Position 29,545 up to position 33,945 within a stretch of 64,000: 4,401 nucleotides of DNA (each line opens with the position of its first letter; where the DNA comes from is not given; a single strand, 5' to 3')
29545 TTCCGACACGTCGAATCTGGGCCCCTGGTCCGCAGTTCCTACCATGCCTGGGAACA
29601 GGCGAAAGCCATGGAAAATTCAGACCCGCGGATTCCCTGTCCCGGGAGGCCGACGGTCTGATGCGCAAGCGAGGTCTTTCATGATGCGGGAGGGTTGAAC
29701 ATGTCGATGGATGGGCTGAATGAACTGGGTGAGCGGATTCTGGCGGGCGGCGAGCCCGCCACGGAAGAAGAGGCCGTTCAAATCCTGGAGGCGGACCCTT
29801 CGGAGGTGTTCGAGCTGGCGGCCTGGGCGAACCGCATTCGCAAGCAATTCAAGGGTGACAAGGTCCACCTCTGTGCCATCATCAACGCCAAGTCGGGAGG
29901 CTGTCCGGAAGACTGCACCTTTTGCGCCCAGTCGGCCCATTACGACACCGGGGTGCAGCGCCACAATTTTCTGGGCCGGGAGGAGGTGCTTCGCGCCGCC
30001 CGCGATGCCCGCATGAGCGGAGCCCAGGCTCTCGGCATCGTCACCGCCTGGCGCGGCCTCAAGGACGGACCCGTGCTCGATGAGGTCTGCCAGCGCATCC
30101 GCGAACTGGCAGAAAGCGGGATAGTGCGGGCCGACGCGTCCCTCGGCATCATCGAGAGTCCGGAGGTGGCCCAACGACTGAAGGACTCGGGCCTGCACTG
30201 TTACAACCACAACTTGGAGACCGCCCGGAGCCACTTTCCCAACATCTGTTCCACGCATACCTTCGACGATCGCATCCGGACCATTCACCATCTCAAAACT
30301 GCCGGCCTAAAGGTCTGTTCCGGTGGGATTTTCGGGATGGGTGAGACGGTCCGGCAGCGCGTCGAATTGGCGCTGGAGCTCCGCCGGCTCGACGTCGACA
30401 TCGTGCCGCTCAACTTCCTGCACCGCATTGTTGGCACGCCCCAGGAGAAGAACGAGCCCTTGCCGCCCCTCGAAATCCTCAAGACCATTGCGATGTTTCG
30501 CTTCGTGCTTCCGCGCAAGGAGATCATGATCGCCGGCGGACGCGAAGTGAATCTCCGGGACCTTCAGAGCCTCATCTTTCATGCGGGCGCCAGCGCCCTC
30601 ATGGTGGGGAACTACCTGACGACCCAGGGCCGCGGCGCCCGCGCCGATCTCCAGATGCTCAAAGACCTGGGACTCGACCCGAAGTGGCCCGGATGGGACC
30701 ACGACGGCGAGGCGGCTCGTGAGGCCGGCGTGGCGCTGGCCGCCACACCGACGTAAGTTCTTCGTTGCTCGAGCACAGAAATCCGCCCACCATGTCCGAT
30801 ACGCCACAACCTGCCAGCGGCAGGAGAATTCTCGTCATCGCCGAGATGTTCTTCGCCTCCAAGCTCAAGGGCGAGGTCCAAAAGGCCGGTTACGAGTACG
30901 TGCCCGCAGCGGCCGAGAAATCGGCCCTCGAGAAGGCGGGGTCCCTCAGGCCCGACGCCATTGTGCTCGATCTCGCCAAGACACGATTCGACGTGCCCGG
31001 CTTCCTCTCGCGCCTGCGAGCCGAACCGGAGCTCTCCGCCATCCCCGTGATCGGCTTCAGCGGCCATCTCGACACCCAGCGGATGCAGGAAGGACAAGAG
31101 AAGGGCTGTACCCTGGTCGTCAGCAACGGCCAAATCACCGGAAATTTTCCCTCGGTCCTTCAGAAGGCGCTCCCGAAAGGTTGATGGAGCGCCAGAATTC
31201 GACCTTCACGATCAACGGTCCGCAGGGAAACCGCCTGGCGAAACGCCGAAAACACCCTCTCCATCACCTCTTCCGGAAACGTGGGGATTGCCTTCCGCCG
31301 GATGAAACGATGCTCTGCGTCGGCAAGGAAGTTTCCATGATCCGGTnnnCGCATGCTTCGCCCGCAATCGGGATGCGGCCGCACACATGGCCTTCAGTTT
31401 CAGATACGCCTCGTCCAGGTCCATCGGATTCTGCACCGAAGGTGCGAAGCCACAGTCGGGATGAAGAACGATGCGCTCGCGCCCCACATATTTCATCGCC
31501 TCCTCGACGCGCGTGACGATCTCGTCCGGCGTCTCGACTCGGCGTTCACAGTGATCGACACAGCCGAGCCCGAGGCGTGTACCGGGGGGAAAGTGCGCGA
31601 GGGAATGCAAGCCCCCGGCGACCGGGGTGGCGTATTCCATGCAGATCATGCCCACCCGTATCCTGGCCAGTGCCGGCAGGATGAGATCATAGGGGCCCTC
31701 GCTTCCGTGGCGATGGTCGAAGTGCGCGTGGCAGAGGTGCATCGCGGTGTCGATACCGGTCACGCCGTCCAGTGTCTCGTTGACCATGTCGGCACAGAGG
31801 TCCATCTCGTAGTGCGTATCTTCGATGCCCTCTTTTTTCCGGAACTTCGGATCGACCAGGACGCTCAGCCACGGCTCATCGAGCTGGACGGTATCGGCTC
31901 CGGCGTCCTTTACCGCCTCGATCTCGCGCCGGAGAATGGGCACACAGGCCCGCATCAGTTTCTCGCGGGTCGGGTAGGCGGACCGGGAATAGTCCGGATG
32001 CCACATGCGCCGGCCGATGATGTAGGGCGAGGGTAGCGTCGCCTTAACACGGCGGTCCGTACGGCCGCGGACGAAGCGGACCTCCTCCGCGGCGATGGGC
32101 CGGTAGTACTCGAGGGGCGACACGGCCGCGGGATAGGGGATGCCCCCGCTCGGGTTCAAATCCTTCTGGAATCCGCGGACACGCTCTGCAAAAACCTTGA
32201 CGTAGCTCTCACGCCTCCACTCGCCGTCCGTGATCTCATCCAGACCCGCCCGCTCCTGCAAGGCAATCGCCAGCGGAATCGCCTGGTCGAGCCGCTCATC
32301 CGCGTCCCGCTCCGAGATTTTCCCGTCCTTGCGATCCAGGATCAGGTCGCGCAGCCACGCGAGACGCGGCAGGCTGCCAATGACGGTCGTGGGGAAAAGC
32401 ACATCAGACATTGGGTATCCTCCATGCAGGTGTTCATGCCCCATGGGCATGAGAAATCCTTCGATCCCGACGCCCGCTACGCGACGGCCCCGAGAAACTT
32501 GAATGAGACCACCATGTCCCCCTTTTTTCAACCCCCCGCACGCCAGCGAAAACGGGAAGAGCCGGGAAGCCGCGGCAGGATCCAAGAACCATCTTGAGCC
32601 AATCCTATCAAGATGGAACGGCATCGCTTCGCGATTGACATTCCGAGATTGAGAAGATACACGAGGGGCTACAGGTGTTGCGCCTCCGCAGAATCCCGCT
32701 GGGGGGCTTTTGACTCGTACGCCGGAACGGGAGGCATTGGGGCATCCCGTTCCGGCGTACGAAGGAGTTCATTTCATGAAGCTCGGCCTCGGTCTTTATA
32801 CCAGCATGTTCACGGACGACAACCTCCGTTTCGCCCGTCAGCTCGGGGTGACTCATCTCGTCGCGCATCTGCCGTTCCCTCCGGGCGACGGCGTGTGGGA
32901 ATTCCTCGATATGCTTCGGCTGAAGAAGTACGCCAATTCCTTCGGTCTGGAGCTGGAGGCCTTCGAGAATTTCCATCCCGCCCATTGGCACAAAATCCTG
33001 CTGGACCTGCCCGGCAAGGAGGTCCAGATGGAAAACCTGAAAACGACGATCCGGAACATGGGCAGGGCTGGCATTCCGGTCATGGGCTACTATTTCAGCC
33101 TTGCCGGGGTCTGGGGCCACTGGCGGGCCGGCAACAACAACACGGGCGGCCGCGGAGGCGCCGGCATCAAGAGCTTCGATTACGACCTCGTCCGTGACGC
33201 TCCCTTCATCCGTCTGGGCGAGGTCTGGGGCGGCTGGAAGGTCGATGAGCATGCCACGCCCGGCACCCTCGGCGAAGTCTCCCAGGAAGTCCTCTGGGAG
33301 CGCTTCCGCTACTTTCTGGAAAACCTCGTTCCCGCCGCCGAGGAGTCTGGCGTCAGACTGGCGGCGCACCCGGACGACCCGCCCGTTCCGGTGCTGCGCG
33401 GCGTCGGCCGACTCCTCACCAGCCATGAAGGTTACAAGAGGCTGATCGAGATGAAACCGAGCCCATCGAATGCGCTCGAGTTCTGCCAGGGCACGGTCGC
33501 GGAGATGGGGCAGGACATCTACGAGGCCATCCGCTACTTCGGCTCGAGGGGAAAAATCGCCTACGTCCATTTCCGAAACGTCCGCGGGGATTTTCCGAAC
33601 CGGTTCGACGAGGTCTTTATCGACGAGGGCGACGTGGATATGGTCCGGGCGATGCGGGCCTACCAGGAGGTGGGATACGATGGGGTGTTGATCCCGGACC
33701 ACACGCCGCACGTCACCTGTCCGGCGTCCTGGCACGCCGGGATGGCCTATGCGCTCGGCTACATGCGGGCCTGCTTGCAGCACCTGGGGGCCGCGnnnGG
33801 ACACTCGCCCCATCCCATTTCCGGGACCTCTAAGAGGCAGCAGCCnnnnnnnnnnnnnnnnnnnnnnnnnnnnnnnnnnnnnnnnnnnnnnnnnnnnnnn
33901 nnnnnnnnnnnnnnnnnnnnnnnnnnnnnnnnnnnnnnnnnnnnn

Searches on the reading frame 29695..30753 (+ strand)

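Call 89: search_protein_families(library=pfam, proteins=[window:29695-30753:+], max_evalue=0.001)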
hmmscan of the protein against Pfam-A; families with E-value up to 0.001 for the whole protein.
window:29695-30753:+ (353 aa): 2 families
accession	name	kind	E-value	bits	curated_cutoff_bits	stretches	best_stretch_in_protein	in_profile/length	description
PF06968.18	BATS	-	9.8e-28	96.6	22.2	1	238-327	1-87/88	Biotin and Thiamin Synthesis associated domain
PF04055.27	Radical_SAM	-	1.5e-20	74.4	29.5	1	67-226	4-163/166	Radical SAM superfamily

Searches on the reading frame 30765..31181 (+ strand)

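Call 89: search_protein_families(library=pfam, proteins=[window:30765-31181:+], max_evalue=0.001)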
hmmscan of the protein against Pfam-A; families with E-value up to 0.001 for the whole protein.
window:30765-31181:+ (139 aa): 1 family
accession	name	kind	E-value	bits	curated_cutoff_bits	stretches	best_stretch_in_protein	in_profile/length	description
PF00072.30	Response_reg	-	8.8e-05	23.1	30.2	1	32-116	12-94/111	Response regulator receiver domain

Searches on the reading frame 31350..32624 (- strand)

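Call 89: search_protein_families(library=pfam, proteins=[window:31350-32624:-], max_evalue=0.001)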
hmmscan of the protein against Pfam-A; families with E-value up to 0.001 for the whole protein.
window:31350-32624:- (425 aa): 1 family
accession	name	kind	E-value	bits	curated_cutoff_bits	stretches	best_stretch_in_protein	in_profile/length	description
PF01717.24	Meth_synt_2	-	5.6e-31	108.5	21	1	77-418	1-323/324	Cobalamin-independent synthase, Catalytic domain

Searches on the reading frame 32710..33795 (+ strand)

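Call 54: search_protein_families(library=pfam, proteins=[window:32710-33795:+], max_evalue=0.001)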
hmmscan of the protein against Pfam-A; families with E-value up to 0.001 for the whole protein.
window:32710-33795:+ (362 aa): 2 families
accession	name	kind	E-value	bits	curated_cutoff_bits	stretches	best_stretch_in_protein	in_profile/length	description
PF03786.19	UxuA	-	4.8e-57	193.8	23.7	1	35-336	13-323/352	D-mannonate dehydratase (UxuA)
PF01261.30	AP_endonuc_2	-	1.6e-10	41.5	31.1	1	183-353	88-247/249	Xylose isomerase-like TIM barrel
